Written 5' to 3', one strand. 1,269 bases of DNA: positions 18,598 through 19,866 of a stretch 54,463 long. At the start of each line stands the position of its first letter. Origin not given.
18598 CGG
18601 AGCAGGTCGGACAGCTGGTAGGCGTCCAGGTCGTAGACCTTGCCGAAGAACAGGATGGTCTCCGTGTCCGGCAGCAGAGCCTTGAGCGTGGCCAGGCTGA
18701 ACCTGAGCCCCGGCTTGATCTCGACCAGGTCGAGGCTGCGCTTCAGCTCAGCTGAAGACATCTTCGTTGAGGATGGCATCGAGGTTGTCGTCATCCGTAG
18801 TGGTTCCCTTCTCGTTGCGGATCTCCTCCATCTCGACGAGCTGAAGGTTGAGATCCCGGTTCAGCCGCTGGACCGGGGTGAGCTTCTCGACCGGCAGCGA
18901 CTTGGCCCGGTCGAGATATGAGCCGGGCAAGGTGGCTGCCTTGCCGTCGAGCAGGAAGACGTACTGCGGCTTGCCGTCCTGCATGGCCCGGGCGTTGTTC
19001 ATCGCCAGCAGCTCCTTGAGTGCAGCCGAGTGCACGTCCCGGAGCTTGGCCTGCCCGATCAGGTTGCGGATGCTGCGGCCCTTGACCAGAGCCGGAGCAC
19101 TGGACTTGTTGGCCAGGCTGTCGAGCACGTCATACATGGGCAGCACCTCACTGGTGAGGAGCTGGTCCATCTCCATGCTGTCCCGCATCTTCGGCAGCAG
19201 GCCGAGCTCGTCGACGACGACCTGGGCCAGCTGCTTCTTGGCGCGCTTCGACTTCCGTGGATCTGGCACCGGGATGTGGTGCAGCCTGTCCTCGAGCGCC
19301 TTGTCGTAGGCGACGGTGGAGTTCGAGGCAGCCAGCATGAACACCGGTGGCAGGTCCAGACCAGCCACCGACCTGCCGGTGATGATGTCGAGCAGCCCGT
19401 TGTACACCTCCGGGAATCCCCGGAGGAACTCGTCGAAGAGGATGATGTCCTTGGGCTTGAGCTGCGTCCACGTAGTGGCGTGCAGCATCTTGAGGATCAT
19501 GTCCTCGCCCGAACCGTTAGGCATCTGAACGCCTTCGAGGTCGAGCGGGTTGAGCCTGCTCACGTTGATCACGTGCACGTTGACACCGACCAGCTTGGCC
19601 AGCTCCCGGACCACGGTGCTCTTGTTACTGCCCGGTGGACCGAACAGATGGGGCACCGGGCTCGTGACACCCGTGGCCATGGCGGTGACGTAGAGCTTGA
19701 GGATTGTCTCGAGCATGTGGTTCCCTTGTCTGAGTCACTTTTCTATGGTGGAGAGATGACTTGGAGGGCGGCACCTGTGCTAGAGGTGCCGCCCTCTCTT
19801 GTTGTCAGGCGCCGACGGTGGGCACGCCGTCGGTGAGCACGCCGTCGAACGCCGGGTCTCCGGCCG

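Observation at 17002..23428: Intergenic hairpins with variable stems but an invariant CTAGCAC loop in the early arm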

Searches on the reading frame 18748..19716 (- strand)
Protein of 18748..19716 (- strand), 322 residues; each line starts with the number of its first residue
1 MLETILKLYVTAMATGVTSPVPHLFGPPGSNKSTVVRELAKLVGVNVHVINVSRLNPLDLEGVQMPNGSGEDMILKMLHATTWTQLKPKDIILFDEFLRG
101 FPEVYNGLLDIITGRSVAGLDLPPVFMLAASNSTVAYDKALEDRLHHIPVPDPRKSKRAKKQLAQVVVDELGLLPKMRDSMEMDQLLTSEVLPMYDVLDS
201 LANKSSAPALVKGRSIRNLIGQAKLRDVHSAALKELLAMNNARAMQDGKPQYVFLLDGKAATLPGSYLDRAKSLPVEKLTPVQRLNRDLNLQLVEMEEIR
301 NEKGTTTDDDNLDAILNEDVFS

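Call 23: find_related_loci(query=window:18748-19716:-, collection=viral_contigs, flank=10000)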
Query window:18748-19716:- (322 aa) in viral_contigs; peptide patterns used: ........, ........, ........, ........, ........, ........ (x = any residue, [..] = any of these).
29 stretches matched a pattern; 4 encode a relative of the query (tblastn E <= 1e-3); 4 distinct loci.
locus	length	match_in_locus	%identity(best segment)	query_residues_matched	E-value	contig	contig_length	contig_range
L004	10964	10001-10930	62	1-309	7e-124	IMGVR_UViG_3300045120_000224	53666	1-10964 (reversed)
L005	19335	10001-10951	57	1-322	3e-119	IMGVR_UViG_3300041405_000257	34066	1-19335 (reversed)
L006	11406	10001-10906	59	1-303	7e-119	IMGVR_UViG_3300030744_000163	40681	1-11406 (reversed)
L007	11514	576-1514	53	1-315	6e-97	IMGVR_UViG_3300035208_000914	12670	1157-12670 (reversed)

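Call 36: find_encoding_contigs(protein=window:18748-19716:-, flank=10000, max_places=10)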
Protein window:18748-19716:- (322 aa): 3 contigs read that carry it; 2 places shown.
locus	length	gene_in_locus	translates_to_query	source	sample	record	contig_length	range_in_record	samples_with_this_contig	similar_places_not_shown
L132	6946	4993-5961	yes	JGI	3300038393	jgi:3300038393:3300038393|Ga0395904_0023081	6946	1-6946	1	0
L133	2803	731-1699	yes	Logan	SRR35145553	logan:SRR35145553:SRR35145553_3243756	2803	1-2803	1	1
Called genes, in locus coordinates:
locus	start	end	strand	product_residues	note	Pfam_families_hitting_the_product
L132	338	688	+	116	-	-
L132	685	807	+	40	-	-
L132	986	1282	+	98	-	-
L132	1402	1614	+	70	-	-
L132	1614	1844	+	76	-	-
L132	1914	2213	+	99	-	-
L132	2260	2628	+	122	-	-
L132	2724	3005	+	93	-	-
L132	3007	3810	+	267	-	-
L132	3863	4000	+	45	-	-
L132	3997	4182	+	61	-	-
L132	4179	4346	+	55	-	-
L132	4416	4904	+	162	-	-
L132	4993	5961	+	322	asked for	PF00004:AAA, PF07728:AAA_5 (weak)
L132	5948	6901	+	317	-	-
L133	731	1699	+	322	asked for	PF00004:AAA, PF07728:AAA_5 (weak)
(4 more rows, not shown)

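Call 38: find_homologous_proteins(query=window:18748-19716:-, max_evalue=1e-30)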
Query window:18748-19716:- (322 aa): 1207 proteins with E <= 1e-30 among 8000 candidates; the best 120 are listed.
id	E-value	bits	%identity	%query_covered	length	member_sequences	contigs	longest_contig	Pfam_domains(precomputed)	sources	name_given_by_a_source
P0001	4.8e-205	698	100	100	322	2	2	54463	PF00004.36,PF07728.21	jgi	jgi:MoxR-like ATPase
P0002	8.0e-161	553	81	100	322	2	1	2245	PF00004.36,PF07728.21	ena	-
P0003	8.9e-132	457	69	96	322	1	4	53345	PF20030.6,PF00004.36,PF07728.21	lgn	-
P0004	6.5e-127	441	66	97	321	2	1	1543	PF00004.36,PF07728.21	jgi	jgi:SpoVK/Ycf46/Vps4 family AAA+-type ATPase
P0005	3.4e-126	439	66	95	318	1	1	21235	PF20030.6,PF00004.36,PF07728.21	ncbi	-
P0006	5.7e-126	438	68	98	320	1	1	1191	PF20030.6,PF00004.36,PF07728.21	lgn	-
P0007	5.8e-126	438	68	98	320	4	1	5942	PF20030.6,PF00004.36,PF07728.21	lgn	-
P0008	3.9e-125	435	65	94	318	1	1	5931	PF20030.6,PF00004.36,PF07728.21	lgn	-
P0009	4.7e-125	435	66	96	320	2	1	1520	PF20030.6,PF00004.36,PF07728.21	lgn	-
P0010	8.0e-125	434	64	98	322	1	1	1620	PF00004.36,PF07728.21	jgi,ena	-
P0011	8.9e-125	434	65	96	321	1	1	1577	PF20030.6,PF00004.36,PF07728.21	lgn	-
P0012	9.9e-125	434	67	98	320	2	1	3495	PF20030.6,PF00004.36,PF07728.21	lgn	-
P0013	1.6e-124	433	65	100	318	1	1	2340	PF20030.6,PF07726.18,PF00004.36,PF07728.21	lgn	-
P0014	3.6e-124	432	67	94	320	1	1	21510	PF20030.6,PF00004.36,PF07728.21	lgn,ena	-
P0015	4.0e-124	432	66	99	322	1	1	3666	PF20030.6,PF00004.36,PF07728.21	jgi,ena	jgi:SpoVK/Ycf46/Vps4 family AAA+-type ATPase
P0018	8.8e-123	428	67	94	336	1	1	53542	PF20030.6,PF00004.36,PF07728.21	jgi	jgi:AAA domain (dynein-related subfamily)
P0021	2.2e-122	426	66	95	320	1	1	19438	PF00004.36,PF07728.21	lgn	-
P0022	2.2e-122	426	65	99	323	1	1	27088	PF20030.6,PF00004.36,PF07728.21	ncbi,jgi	jgi:hypothetical protein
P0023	3.2e-122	426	65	94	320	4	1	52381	PF20030.6,PF00004.36,PF07728.21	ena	-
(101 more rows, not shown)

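Call 39: find_encoding_contigs(protein=P0002, flank=10000, max_places=4)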
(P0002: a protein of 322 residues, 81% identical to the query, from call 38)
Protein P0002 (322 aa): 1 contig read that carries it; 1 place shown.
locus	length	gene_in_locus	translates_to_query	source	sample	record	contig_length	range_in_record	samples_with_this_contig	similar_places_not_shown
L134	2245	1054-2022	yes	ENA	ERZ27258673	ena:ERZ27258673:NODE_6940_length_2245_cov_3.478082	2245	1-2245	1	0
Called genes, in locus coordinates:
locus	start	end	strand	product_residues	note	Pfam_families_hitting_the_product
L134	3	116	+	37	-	?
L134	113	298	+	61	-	-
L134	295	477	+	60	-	-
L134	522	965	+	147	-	-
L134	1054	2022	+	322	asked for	PF00004:AAA, PF07728:AAA_5 (weak)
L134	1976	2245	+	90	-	?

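Call 40: find_encoding_contigs(protein=P0003, flank=10000, max_places=4)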
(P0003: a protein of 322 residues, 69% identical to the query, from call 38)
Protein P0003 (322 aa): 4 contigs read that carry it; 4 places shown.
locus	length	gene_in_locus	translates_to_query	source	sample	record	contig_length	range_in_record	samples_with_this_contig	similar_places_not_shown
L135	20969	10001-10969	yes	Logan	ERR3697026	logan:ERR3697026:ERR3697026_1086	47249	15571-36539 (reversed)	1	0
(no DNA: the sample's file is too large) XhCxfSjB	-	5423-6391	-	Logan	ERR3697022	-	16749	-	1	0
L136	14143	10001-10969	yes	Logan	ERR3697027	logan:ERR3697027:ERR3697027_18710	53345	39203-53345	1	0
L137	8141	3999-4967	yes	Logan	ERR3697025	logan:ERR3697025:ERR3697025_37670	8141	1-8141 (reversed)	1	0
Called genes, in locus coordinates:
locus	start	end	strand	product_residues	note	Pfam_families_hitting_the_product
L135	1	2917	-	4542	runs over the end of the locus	?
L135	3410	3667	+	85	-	-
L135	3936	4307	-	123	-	-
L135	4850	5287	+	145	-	-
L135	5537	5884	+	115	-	-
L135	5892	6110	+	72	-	-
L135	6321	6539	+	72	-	-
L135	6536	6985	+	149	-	-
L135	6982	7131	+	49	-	-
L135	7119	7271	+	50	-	-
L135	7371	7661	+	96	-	-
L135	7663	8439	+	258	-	-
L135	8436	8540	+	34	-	-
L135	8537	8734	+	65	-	-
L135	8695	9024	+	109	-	-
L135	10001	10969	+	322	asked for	PF20030:bpMoxR (weak), PF00004:AAA, PF07728:AAA_5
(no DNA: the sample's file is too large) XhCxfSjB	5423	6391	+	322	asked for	PF20030:bpMoxR (weak), PF00004:AAA, PF07728:AAA_5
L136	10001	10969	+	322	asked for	PF20030:bpMoxR (weak), PF00004:AAA, PF07728:AAA_5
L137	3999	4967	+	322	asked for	PF20030:bpMoxR (weak), PF00004:AAA, PF07728:AAA_5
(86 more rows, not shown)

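Call 45: find_related_loci(query=window:18748-19716:-, collection=metagenome_contigs, flank=7000)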
Query window:18748-19716:- (322 aa) in metagenome_contigs; peptide patterns used: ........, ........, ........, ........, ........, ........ (x = any residue, [..] = any of these).
235 stretches matched a pattern; 32 encode a relative of the query (tblastn E <= 1e-3); 32 distinct loci.
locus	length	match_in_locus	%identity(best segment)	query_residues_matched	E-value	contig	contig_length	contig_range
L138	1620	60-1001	64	1-314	2e-144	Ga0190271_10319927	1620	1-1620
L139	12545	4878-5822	64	1-309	4e-129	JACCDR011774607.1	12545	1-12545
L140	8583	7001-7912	64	1-303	1e-123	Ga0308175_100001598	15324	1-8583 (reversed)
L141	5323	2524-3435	64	1-303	5e-124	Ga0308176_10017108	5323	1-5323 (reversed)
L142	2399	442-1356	65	1-306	2e-129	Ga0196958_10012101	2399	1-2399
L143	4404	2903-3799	61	1-301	4e-117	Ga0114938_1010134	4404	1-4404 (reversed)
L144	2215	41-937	61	1-301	1e-122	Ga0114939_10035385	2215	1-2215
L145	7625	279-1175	59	1-302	6e-114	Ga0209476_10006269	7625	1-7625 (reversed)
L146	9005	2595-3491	59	1-302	6e-114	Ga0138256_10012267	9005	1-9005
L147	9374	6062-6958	59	1-302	6e-114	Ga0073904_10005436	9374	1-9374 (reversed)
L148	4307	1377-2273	59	1-302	2e-112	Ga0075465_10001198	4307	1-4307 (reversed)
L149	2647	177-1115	60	1-321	7e-115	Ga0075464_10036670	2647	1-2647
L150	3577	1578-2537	56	1-322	4e-111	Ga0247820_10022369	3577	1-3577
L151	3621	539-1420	59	1-297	5e-111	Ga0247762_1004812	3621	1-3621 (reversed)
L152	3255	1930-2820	56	1-298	2e-111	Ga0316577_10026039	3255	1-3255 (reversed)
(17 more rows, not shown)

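Call 57: find_encoding_contigs(protein=P0018, flank=10000, max_places=1)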
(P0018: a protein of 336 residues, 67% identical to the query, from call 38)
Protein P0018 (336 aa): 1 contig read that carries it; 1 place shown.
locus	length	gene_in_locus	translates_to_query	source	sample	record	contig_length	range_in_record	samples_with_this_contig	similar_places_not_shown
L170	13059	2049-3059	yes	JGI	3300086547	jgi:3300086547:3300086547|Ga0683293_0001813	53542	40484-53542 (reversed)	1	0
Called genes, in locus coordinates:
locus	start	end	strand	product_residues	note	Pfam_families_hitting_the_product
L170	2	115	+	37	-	?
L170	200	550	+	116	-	-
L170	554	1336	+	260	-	-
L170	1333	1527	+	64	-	-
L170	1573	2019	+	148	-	-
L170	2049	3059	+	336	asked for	PF20030:bpMoxR (faint), PF00004:AAA (weak), PF07728:AAA_5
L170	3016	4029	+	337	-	-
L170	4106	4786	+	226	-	PF10991:Enc34_ssDNA-bd (weak)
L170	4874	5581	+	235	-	PF12705:PDDEXK_1 (faint), PF10926:DUF2800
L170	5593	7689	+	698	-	PF00476:DNA_pol_A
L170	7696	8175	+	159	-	-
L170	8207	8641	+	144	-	PF06737:Transglycosylas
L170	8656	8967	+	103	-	PF19905:DUF6378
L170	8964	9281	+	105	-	-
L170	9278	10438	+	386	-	PF00270:DEAD (faint), PF04851:ResIII (faint), PF00271:Helicase_C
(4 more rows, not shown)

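Call 58: find_encoding_contigs(protein=P0014, flank=10000, max_places=1)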
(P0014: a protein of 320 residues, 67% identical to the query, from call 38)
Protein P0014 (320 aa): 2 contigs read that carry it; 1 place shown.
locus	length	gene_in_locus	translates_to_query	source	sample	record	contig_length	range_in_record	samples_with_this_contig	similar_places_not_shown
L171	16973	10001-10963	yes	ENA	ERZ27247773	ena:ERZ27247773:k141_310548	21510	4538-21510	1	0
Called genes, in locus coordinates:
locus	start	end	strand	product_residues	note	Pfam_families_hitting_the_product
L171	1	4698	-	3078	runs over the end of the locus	?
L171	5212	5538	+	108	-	-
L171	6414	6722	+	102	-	-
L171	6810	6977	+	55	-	-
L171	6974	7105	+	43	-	-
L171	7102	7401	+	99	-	-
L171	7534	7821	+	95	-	-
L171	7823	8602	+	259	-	-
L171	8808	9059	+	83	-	PF13392:HNH_3 (weak)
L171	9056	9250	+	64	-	-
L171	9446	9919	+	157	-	-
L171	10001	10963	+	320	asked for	PF20030:bpMoxR (weak), PF00004:AAA, PF07728:AAA_5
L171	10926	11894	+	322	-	-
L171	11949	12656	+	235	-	-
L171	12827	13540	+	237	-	PF12705:PDDEXK_1 (faint), PF10926:DUF2800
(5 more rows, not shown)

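Call 59: find_encoding_contigs(protein=P0007, flank=10000, max_places=1)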
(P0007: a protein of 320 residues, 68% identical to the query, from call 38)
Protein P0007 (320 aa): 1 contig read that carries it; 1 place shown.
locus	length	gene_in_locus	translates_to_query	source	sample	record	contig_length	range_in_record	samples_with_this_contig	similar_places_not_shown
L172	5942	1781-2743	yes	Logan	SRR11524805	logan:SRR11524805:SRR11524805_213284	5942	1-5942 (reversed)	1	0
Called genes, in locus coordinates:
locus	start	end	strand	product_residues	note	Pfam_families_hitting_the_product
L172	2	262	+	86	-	?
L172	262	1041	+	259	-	-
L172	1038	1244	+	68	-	PF27618:Zn_ribbon_GTF2H2 (faint)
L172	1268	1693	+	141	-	-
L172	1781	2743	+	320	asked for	PF20030:bpMoxR, PF00004:AAA, PF07728:AAA_5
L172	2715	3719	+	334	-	-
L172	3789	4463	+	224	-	-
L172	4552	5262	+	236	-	PF10926:DUF2800, PF12705:PDDEXK_1 (weak)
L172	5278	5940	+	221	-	?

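Call 60: find_encoding_contigs(protein=P0005, flank=10000, max_places=1)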
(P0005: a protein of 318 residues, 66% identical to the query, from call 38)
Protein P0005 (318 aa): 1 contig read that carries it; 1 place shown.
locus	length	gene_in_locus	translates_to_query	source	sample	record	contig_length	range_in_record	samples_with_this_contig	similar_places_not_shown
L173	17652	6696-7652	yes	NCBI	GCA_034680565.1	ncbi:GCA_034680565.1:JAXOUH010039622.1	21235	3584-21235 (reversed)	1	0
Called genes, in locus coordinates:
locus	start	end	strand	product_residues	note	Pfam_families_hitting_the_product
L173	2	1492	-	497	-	?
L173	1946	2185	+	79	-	-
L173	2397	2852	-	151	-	-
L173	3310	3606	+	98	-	-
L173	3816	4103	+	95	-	-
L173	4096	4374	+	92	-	-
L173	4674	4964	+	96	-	-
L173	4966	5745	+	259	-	-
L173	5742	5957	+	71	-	-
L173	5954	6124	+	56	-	-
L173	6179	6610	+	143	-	-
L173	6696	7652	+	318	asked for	PF20030:bpMoxR (faint), PF00004:AAA, PF07728:AAA_5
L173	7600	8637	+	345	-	-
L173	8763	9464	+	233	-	PF10991:Enc34_ssDNA-bd (weak)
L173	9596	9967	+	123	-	-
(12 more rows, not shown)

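Call 87: find_encoding_contigs(protein=P0021, flank=10000, max_places=1)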
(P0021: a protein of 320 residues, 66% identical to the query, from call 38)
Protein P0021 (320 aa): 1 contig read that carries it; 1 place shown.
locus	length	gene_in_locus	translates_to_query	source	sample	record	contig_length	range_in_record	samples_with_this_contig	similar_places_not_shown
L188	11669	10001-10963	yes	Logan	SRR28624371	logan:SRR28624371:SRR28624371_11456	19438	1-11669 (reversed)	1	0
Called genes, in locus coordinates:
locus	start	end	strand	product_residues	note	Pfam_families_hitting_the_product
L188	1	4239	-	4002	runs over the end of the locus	?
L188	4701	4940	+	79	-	-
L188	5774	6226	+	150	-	-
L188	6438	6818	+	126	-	-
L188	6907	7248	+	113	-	-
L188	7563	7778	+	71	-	-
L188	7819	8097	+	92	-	-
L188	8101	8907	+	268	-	-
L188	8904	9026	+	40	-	-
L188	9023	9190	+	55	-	-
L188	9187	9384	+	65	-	-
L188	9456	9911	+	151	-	-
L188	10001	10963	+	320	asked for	PF00004:AAA (weak), PF07728:AAA_5 (weak)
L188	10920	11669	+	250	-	?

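Call 88: find_encoding_contigs(protein=P0022, flank=10000, max_places=1)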
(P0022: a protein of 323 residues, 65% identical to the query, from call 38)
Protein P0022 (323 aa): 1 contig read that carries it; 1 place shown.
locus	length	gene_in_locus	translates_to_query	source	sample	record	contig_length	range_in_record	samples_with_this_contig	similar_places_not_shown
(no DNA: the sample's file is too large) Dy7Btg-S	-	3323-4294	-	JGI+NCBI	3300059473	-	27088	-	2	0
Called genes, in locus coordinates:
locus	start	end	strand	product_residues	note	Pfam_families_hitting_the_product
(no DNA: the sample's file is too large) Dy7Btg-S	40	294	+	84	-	-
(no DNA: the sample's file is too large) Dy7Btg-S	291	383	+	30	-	-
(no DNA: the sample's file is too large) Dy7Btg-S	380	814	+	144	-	-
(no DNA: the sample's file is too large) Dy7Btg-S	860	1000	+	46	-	-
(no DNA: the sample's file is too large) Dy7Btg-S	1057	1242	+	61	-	-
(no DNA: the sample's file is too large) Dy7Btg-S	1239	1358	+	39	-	-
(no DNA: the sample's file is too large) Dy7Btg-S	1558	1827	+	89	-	-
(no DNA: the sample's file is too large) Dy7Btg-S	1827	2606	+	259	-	-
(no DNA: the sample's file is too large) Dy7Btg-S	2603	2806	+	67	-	-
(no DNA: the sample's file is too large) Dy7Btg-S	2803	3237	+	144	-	-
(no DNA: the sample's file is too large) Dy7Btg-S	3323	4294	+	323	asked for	PF20030:bpMoxR (weak), PF00004:AAA, PF07728:AAA_5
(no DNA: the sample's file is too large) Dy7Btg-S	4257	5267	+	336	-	-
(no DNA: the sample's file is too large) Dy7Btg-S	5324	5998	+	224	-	-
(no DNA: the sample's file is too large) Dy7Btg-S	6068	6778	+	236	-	PF12705:PDDEXK_1 (faint), PF10926:DUF2800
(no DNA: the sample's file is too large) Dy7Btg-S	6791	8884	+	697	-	PF00476:DNA_pol_A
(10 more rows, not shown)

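Call 89: find_encoding_contigs(protein=P0023, flank=10000, max_places=1)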
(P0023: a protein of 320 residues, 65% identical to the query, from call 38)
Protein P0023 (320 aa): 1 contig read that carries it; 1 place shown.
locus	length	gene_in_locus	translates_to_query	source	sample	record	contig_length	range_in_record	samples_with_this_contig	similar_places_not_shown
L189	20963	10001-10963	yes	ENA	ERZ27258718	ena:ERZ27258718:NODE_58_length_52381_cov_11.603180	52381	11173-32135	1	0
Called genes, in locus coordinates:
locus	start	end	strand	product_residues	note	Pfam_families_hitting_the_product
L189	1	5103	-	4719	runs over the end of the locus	-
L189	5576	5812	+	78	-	-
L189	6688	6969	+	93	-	-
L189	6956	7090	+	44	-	-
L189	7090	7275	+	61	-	-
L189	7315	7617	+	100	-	-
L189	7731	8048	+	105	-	-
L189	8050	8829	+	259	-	-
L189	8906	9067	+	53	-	-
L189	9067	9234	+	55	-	-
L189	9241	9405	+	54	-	-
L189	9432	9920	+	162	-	-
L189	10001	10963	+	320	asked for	PF20030:bpMoxR (weak), PF00004:AAA, PF07728:AAA_5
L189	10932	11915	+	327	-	-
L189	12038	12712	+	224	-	PF10991:Enc34_ssDNA-bd (faint)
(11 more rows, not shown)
